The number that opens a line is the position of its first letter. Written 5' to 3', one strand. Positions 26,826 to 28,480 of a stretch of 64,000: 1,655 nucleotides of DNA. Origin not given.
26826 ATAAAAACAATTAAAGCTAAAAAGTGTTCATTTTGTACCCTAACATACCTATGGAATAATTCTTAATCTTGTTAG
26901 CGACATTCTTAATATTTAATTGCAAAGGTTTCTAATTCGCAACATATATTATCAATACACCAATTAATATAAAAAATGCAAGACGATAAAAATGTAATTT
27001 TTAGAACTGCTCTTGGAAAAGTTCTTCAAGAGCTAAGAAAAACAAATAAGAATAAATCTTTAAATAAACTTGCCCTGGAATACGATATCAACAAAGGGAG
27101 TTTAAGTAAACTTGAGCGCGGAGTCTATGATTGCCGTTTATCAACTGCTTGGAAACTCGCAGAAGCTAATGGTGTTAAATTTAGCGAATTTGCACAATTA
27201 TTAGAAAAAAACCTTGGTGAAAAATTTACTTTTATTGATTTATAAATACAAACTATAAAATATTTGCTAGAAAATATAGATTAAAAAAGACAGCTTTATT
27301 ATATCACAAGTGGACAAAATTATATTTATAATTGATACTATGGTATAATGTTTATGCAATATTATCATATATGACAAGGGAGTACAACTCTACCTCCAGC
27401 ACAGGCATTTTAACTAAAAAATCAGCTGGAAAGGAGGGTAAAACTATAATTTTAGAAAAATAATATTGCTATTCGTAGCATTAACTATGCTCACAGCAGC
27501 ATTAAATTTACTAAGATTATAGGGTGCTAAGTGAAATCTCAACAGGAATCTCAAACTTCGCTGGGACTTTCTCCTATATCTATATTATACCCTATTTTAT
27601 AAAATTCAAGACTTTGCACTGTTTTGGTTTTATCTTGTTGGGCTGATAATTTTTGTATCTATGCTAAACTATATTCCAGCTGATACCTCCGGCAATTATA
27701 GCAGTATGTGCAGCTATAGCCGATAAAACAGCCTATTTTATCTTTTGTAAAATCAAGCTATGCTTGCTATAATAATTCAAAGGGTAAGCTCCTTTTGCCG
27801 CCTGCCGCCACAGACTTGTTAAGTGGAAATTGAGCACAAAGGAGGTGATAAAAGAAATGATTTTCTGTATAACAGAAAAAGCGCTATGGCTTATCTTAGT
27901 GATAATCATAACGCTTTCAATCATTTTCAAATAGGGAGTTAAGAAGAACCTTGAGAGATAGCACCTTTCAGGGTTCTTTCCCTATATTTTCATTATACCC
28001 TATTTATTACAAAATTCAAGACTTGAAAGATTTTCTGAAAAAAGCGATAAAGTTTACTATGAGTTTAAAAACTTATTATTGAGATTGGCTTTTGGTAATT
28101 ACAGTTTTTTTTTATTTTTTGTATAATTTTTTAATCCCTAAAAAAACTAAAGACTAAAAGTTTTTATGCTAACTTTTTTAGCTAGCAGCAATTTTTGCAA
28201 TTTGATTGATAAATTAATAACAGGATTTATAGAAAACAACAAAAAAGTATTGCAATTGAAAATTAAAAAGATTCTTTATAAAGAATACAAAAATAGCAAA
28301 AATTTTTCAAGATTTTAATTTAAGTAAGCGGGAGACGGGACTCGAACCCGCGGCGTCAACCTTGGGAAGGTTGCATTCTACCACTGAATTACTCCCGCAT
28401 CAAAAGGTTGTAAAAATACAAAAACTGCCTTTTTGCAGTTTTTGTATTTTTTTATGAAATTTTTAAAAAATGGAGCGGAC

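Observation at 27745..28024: Candidate type I toxin-antitoxin module: 25-codon hydrophobic ORF with sequestered SD and a convergent antisense promoter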

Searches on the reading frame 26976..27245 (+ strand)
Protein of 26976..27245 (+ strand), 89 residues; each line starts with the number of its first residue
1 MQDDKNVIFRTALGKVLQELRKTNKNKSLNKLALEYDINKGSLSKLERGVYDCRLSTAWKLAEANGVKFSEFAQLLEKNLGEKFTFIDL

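Call 15: find_encoding_contigs(protein=window:26976-27245:+, flank=4000, max_places=10)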
Protein window:26976-27245:+ (89 aa): 19 contigs read that carry it; 10 places shown.
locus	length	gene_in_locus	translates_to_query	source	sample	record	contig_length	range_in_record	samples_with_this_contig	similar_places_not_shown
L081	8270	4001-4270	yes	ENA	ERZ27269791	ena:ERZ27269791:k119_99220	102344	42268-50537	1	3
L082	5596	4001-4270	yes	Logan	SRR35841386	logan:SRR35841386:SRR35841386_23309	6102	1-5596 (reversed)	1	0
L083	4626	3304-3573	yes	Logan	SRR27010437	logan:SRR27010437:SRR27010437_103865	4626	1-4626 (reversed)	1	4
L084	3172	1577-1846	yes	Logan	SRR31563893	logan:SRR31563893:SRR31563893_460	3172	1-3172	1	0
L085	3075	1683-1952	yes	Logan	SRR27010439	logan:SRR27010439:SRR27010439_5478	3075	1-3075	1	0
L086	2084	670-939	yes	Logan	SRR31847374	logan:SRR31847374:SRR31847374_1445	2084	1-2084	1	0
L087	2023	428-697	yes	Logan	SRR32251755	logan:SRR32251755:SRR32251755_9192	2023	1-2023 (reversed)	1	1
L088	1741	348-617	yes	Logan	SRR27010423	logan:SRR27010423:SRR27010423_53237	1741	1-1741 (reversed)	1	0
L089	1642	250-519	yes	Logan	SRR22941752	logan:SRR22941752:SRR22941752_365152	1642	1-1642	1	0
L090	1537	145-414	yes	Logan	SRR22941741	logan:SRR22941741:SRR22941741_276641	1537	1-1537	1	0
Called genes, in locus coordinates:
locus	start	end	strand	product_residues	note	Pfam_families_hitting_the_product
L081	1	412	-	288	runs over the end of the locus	PF00551:Formyl_trans_N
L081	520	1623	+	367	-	PF01855:POR_N, PF02780:Transketolase_C, PF17147:PFOR_II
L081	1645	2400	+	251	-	PF02775:TPP_enzyme_C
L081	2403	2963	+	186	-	PF01558:POR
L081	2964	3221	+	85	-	PF13183:Fer4_8 (faint), PF14697:Fer4_21 (faint), PF25160:LdpA_Fe-S-bd (faint), PF12797:Fer4_2 (faint), PF12837:Fer4_6 (faint), PF12838:Fer4_7, PF13187:Fer4_9 (weak), PF00037:Fer4 (weak), +1 more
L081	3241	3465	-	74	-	-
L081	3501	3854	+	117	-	PF12844:HTH_19, PF13560:HTH_31, PF01381:HTH_3, PF13443:HTH_26 (weak)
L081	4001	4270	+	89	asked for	PF01381:HTH_3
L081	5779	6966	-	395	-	PF00155:Aminotran_1_2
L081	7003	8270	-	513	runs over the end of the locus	PF08852:DUF1822 (weak), PF13103:TonB_2 (weak)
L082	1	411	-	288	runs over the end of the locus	PF00551:Formyl_trans_N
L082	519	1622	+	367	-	PF01855:POR_N, PF02780:Transketolase_C, PF17147:PFOR_II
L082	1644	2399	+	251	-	PF02775:TPP_enzyme_C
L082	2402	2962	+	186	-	PF01558:POR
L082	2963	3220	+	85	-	PF13183:Fer4_8 (faint), PF14697:Fer4_21 (faint), PF25160:LdpA_Fe-S-bd (faint), PF12797:Fer4_2 (faint), PF12837:Fer4_6 (faint), PF12838:Fer4_7, PF13187:Fer4_9 (weak), PF00037:Fer4 (weak), +1 more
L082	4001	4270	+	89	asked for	PF01381:HTH_3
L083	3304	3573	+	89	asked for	PF01381:HTH_3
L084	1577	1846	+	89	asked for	PF01381:HTH_3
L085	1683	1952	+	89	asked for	PF01381:HTH_3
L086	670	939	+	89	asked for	PF01381:HTH_3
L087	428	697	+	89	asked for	PF01381:HTH_3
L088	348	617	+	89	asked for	PF01381:HTH_3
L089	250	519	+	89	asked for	PF01381:HTH_3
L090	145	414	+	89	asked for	PF01381:HTH_3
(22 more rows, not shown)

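Call 29: find_homologous_proteins(query=window:26976-27245:+, max_evalue=0.00001)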
Query window:26976-27245:+ (89 aa): 27 proteins with E <= 0.00001 among 29 candidates.
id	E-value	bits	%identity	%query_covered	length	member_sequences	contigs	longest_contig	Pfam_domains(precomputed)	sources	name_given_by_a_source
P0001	3.5e-50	185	100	100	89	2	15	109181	PF01381.29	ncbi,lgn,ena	-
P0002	8.0e-40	152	82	100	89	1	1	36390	PF01381.29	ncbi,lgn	-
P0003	5.3e-35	137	74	100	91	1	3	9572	PF01381.29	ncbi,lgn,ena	-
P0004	4.4e-34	134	75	99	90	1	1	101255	PF01381.29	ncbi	-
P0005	3.3e-33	131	69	99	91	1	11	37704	PF01381.29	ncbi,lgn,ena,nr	ncbi:MAG: helix-turn-helix transcriptional regulator [Candidatus Gastranaerophilales bacterium]|nr:h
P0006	1.0e-32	129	72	96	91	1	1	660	PF01381.29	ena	-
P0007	1.5e-32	129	68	100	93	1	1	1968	PF01381.29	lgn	-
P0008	3.0e-32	128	70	100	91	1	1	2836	PF01381.29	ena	-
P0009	4.7e-32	127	73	99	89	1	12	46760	PF01381.29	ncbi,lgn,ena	-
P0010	4.9e-32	127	71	100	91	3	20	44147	PF01381.29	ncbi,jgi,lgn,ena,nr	ncbi:MAG: helix-turn-helix transcriptional regulator [Cyanobacteria bacterium SIG27]|nr:helix-turn-h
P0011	1.4e-31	126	69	100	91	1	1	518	PF01381.29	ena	-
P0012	3.8e-31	124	69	100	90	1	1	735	PF01381.29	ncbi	-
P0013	5.8e-31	124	67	100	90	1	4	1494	PF01381.29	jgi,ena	-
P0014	6.0e-31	124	67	100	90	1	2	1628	PF01381.29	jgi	-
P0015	2.4e-30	122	74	92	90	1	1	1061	PF01381.29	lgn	-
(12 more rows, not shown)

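Call 30: find_encoding_contigs(protein=P0002, flank=4000, max_places=3)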
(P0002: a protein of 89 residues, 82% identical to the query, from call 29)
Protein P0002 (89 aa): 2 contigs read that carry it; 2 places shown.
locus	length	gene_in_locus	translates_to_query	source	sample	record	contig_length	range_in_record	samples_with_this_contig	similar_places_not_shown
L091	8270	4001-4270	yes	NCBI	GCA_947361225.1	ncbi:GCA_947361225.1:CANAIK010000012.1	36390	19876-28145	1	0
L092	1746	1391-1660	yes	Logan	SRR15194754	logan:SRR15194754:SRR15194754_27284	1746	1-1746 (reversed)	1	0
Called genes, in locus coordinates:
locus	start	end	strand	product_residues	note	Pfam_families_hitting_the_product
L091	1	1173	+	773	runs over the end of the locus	PF21196:PcrA_UvrD_tudor (weak)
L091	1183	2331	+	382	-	PF01312:Bac_export_2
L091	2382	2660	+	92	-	-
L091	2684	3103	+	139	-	-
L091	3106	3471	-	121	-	PF00376:MerR, PF13411:MerR_1, PF13591:MerR_2 (weak)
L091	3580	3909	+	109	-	PF12844:HTH_19, PF13560:HTH_31, PF01381:HTH_3, PF13443:HTH_26 (weak)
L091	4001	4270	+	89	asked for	PF01381:HTH_3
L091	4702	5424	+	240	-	PF20260:PUA_4, PF04452:Methyltrans_RNA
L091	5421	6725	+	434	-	PF01743:PolyA_pol, PF12627:PolyA_pol_RNAbd, PF01966:HD, PF13735:tRNA_NucTran2_2 (weak)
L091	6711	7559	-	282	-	PF05394:AvrB_AvrC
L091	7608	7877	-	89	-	-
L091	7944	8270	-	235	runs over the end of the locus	-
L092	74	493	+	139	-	-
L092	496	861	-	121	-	PF00376:MerR, PF13411:MerR_1, PF13591:MerR_2 (weak)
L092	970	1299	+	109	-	PF12844:HTH_19, PF13560:HTH_31, PF01381:HTH_3, PF13443:HTH_26 (weak)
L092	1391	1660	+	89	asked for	PF01381:HTH_3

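Call 31: find_encoding_contigs(protein=P0004, flank=4000, max_places=3)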
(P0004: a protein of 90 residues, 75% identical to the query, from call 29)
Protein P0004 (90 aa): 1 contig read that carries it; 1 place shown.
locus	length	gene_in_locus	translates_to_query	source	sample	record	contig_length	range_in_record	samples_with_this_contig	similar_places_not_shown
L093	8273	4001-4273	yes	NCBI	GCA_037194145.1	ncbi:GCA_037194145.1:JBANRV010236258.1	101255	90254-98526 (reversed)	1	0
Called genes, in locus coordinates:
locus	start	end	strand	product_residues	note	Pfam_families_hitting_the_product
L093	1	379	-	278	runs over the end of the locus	-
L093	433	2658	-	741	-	PF01074:Glyco_hydro_38N, PF09261:Alpha-mann_mid (weak), PF07748:Glyco_hydro_38C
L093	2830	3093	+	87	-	-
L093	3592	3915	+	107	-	PF13560:HTH_31, PF12844:HTH_19, PF01381:HTH_3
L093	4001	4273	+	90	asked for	PF01381:HTH_3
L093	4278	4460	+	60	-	-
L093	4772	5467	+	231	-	-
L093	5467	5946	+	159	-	-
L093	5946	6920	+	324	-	-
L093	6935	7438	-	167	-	PF01161:PBP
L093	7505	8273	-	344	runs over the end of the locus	PF01040:UbiA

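Call 32: find_encoding_contigs(protein=P0009, flank=4000, max_places=3)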
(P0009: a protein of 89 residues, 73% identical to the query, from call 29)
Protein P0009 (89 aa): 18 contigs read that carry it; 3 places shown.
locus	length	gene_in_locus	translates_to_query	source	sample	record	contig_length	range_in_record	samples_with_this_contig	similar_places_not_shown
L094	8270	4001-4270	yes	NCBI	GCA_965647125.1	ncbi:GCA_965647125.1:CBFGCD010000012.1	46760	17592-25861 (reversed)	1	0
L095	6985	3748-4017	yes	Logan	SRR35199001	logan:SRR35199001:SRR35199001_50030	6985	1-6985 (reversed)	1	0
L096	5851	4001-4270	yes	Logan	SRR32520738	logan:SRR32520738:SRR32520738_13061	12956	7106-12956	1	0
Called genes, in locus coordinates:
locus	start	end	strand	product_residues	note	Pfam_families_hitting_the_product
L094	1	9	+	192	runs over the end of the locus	-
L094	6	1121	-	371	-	PF02350:Epimerase_2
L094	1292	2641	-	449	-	-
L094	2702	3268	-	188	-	-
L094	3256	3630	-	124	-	-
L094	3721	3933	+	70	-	PF01381:HTH_3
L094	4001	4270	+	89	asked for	PF01381:HTH_3 (weak)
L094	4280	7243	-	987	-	PF27218:MJ0043_C, PF00580:UvrD-helicase, PF01443:Viral_helicase1 (faint), PF13245:AAA_19, PF00580:UvrD-helicase, PF13361:UvrD_C, PF13538:UvrD_C_2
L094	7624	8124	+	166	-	-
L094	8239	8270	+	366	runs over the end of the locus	PF00226:DnaJ, PF01556:DnaJ_C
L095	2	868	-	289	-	?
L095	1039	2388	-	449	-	-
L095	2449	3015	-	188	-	-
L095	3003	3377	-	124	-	-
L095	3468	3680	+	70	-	PF01381:HTH_3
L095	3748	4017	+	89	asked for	PF01381:HTH_3 (weak)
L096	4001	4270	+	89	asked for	PF01381:HTH_3 (weak)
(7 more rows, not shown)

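Call 33: find_encoding_contigs(protein=P0003, flank=4000, max_places=3)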
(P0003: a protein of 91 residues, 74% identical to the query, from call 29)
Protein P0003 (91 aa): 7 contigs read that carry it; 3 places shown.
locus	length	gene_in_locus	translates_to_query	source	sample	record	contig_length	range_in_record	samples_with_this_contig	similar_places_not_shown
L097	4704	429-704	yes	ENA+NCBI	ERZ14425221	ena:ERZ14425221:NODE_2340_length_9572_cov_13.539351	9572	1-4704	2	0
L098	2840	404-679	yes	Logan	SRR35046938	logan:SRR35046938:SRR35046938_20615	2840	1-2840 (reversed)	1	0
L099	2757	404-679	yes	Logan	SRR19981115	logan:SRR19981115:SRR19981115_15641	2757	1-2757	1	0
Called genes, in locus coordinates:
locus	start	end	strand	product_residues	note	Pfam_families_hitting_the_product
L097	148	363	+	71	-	PF12844:HTH_19, PF01381:HTH_3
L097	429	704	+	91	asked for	PF01381:HTH_3 (weak)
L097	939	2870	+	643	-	-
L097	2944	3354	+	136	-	-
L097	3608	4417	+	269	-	-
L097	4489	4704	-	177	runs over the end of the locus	PF21349:RUBY_RBDX, PF02915:Rubrerythrin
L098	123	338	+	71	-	PF12844:HTH_19, PF01381:HTH_3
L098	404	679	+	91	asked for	PF01381:HTH_3 (weak)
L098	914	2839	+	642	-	?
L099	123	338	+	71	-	PF12844:HTH_19, PF01381:HTH_3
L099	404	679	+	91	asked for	PF01381:HTH_3 (weak)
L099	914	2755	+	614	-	?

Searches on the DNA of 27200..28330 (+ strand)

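Call 21: search_rna_families(source=window, start=27200, end=28330, threshold=evalue, max_evalue=10)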
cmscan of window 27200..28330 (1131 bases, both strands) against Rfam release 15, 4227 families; matches with E-value up to 10: 15.
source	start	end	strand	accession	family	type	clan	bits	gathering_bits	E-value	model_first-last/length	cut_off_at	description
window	27820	27996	-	RF02696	Teg49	Gene; sRNA;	-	28.1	186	0.046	1-196/196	no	Teg49 sRNA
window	27824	27930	-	RF01651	ceN69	Gene; snRNA; snoRNA; CD-box;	-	23.4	45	0.077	1-107/107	no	Caenorhabditis snoRNA ceN69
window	28138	28205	-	RF02074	STnc240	Gene; sRNA;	-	20.1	55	4.6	1-77/77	no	Enterobacterial sRNA STnc240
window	27414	27514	-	RF00309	snosnR60_Z15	Gene; snRNA; snoRNA; CD-box;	CL00070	19.1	41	3.9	1-98/98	no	Small nucleolar RNA snR60/Z15/Z230/Z193/J17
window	27939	28050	-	RF00514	His_leader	Cis-reg; leader;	-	18.1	49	3.3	1-126/126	no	Histidine operon leader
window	27380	27520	-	RF02410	snoR136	Gene; snRNA; snoRNA; HACA-box;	-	17.6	43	5.6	1-152/152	no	Small nucleolar RNA snoR136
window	27887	27961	-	RF00528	snoMe28S-Gm1083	Gene; snRNA; snoRNA; CD-box;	-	16.8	48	6.9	1-89/89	no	Small nucleolar RNA Me28S-Gm1083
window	27877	28015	-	RF02653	StyR-143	Gene; sRNA;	-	15.5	176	2.3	1-144/144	no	Salmonella enterica Typhi npcRNA 143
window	27689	27766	+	RF02060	STnc410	Gene; sRNA;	-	15.3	50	1.6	30-98/158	no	Enterobacterial sRNA STnc410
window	27762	27866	+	RF02731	JA03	Gene; sRNA;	-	14.4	44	2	1-274/274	no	Aggregatibacter sRNA JA03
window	27943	28039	-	RF02986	FuFi-1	Gene; sRNA;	-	13.9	59.6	2.7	1-175/175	no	FuFi-1 RNA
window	28143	28213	+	RF00015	U4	Gene; snRNA; splicing;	CL00007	12.9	46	3.9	65-138/138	no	U4 spliceosomal RNA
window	27877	28068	-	RF02590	Spy1186876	Gene; sRNA;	-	12.9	208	5.3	1-243/243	no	S. pyogenes small RNA 1186876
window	28187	28230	+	RF02060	STnc410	Gene; sRNA;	-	12.6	50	7.6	1-158/158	no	Enterobacterial sRNA STnc410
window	27930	27994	+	RF01264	snR83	Gene; snRNA; snoRNA; HACA-box;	CL00023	11.4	75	8.7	55-117/308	no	Small nucleolar RNA snR83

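Call 71: search_dna_similar(query=window:27740-28030:+, collection=plasmids, mode=distant, max_rows=10)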
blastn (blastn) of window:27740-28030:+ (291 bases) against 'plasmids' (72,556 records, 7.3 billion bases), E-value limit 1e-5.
No match.

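Call 72: search_dna_similar(query=window:27740-28030:+, collection=phages, mode=distant, max_rows=10)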
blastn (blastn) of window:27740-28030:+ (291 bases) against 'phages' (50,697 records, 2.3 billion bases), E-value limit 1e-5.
No match.

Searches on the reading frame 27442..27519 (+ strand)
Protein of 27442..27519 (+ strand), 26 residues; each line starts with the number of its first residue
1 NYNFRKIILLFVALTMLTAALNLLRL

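Call 22: search_protein_families(library=pfam, proteins=[window:27442-27519:+], max_evalue=10)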
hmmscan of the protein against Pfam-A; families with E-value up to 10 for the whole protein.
seq(26 aa): 1 family
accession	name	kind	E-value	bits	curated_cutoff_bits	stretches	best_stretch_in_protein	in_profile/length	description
PF08139.17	LPAM_1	-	0.01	16.7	20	1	5-19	2-16/18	Prokaryotic membrane lipoprotein lipid attachment site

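Call 23: search_protein_families(library=ncbifam, proteins=[window:27442-27519:+], max_evalue=10)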
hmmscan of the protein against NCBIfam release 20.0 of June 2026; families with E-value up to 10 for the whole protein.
seq(26 aa): 0 families

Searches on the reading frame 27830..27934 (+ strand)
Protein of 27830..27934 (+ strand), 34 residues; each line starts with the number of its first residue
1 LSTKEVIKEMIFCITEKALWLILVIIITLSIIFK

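Call 16: find_encoding_contigs(protein=window:27830-27934:+, flank=3000, max_places=10)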
Protein window:27830-27934:+ (34 aa): no gene with exactly this product is on record in the collection.

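Call 22: search_protein_families(library=pfam, proteins=[window:27830-27931:+], max_evalue=10)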
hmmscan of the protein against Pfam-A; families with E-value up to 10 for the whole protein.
seq(34 aa): 0 families

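Call 23: search_protein_families(library=ncbifam, proteins=[window:27830-27931:+], max_evalue=10)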
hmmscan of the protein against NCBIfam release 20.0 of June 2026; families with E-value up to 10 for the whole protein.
seq(34 aa): 1 family
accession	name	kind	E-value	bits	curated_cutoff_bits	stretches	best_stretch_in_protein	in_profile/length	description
NF007237.0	PRK09669.1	subfamily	0.15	10.7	610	1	3-33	303-333/461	putative symporter YagG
